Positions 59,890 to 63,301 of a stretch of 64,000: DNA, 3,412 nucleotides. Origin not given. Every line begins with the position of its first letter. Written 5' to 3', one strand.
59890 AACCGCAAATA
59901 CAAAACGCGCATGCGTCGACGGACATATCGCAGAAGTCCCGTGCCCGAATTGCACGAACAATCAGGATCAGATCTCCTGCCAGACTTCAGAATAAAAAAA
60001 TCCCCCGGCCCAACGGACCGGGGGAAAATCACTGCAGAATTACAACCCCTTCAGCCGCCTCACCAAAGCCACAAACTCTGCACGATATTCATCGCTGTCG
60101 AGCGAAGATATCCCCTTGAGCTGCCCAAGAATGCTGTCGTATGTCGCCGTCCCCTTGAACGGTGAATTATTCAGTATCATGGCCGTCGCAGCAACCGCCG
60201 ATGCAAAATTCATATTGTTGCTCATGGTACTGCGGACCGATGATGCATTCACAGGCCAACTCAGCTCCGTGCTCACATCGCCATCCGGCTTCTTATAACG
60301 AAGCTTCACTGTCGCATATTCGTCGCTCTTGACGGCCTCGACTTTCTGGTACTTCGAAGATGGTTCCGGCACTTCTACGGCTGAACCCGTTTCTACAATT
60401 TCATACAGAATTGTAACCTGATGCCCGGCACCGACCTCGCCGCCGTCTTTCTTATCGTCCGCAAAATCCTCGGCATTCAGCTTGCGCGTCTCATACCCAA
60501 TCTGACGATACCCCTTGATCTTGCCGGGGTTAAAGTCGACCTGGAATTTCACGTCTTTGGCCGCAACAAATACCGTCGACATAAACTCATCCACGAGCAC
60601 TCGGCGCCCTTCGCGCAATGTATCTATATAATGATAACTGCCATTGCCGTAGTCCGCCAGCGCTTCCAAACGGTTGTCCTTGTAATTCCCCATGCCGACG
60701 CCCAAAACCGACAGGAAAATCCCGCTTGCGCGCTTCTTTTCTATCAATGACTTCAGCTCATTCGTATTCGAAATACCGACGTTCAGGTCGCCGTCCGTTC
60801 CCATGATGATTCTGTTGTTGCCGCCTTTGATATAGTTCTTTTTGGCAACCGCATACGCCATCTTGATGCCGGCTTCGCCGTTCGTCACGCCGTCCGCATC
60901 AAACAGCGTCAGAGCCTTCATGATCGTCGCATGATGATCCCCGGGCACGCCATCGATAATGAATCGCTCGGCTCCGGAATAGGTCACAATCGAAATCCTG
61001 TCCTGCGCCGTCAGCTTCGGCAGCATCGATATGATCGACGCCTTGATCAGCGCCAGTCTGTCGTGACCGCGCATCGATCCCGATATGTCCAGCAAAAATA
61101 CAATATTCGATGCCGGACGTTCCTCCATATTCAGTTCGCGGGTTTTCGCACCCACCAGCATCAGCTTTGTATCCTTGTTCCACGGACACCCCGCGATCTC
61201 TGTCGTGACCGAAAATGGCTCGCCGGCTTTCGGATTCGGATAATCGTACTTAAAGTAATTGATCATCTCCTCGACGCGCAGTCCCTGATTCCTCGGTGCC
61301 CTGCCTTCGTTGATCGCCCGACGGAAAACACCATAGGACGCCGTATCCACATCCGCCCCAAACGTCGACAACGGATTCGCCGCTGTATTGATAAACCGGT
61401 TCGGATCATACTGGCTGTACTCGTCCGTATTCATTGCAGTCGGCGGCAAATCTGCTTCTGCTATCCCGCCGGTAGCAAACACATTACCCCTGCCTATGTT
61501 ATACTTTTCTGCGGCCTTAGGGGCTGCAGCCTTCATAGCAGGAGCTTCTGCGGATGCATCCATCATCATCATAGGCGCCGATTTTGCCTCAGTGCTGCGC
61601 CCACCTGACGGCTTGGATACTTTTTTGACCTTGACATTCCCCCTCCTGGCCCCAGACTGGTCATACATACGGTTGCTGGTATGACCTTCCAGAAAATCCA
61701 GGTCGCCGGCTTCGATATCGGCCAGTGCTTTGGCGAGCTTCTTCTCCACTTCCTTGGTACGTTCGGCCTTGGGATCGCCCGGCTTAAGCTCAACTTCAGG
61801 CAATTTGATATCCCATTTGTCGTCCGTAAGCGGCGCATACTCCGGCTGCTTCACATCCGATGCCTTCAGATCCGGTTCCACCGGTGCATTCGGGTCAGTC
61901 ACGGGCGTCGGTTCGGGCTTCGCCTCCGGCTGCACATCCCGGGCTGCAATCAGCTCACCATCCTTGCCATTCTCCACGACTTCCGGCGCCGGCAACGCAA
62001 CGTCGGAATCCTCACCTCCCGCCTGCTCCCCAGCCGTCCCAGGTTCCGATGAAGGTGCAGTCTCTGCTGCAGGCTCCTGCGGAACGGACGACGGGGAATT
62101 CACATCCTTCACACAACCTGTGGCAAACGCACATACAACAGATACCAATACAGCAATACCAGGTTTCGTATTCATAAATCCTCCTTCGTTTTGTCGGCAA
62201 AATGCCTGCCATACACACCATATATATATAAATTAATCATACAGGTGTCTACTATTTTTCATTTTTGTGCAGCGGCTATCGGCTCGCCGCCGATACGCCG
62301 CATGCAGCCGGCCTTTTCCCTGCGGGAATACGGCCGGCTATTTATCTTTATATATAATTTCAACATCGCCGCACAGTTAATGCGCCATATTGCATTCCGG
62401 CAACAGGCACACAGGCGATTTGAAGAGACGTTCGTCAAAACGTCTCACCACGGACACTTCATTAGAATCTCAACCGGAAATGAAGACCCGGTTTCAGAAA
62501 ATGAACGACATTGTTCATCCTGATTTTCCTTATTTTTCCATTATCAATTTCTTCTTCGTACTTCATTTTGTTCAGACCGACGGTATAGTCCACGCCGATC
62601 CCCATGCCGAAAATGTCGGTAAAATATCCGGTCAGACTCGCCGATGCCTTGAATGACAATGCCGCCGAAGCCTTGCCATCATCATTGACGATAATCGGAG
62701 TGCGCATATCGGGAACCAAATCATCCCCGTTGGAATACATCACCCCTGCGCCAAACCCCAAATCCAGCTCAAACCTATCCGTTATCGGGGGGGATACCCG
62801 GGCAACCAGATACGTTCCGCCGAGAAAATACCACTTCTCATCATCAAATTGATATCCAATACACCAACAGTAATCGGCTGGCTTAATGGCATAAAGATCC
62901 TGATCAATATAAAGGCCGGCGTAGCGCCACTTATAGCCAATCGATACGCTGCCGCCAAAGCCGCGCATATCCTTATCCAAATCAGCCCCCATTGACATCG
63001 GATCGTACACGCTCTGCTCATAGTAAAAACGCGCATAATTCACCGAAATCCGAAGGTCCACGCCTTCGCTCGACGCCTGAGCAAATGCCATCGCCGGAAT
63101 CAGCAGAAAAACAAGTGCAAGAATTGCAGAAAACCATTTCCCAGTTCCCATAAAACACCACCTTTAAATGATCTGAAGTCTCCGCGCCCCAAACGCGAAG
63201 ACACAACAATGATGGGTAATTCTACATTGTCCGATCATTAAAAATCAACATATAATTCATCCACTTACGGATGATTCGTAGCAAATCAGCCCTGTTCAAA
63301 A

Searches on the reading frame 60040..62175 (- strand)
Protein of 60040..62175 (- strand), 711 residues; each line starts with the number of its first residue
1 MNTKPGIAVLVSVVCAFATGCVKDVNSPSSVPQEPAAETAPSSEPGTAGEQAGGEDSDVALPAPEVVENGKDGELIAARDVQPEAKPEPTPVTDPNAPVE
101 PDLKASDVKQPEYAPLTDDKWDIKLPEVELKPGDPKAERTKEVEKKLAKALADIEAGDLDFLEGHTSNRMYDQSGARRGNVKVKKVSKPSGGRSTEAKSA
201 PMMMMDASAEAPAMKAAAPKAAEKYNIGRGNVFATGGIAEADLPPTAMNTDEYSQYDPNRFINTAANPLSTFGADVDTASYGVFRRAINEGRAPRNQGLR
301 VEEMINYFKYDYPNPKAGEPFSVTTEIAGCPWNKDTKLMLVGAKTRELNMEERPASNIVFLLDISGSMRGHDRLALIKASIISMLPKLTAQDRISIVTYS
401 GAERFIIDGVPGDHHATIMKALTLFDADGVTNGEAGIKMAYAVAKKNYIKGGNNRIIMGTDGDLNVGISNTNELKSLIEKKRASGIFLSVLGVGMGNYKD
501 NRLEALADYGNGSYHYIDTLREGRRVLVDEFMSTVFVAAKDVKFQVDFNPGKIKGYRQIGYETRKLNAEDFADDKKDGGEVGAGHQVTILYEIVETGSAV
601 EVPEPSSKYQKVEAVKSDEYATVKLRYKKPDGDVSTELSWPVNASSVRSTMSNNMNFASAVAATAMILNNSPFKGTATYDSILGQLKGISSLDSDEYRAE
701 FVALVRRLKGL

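Call 15: search_protein_families(library=pfam, proteins=[window:60040-62175:-], max_evalue=0.0001)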
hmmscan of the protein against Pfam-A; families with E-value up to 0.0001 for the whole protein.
window:60040-62175:- (711 aa): 5 families
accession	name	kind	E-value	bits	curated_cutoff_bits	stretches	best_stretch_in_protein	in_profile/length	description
PF12034.13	YfbK_C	-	7.8e-59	199.4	25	1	533-709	1-182/184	Uncharacterized protein YfbK, C-terminal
PF12450.13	vWF_A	-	1.2e-36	125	25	1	248-339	2-93/94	von Willebrand factor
PF13519.12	VWA_2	-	8.5e-13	49.3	27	1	358-462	1-106/107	von Willebrand factor type A domain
PF00092.34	VWA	-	1.8e-12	48.2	23.8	1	357-511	1-155/174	von Willebrand factor type A domain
PF13768.12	VWA_3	-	4.6e-07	30.5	27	1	357-515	2-154/155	von Willebrand factor type A domain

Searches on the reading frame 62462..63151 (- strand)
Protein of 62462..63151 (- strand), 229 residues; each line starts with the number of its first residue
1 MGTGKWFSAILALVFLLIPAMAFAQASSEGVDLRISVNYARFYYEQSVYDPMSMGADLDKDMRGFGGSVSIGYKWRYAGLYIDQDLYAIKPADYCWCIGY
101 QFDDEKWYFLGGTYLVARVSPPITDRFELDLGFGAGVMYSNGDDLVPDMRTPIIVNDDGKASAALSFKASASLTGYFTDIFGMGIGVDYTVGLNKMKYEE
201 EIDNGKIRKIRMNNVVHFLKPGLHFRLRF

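Call 15: search_protein_families(library=pfam, proteins=[window:62462-63151:-], max_evalue=0.0001)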
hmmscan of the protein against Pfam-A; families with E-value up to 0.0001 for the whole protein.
window:62462-63151:- (229 aa): 1 family
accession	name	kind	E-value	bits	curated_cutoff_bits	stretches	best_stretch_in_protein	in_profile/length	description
PF13505.12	OMP_b-brl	-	1.2e-05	25.9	28.7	0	10-190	1-139/175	Outer membrane protein beta-barrel domain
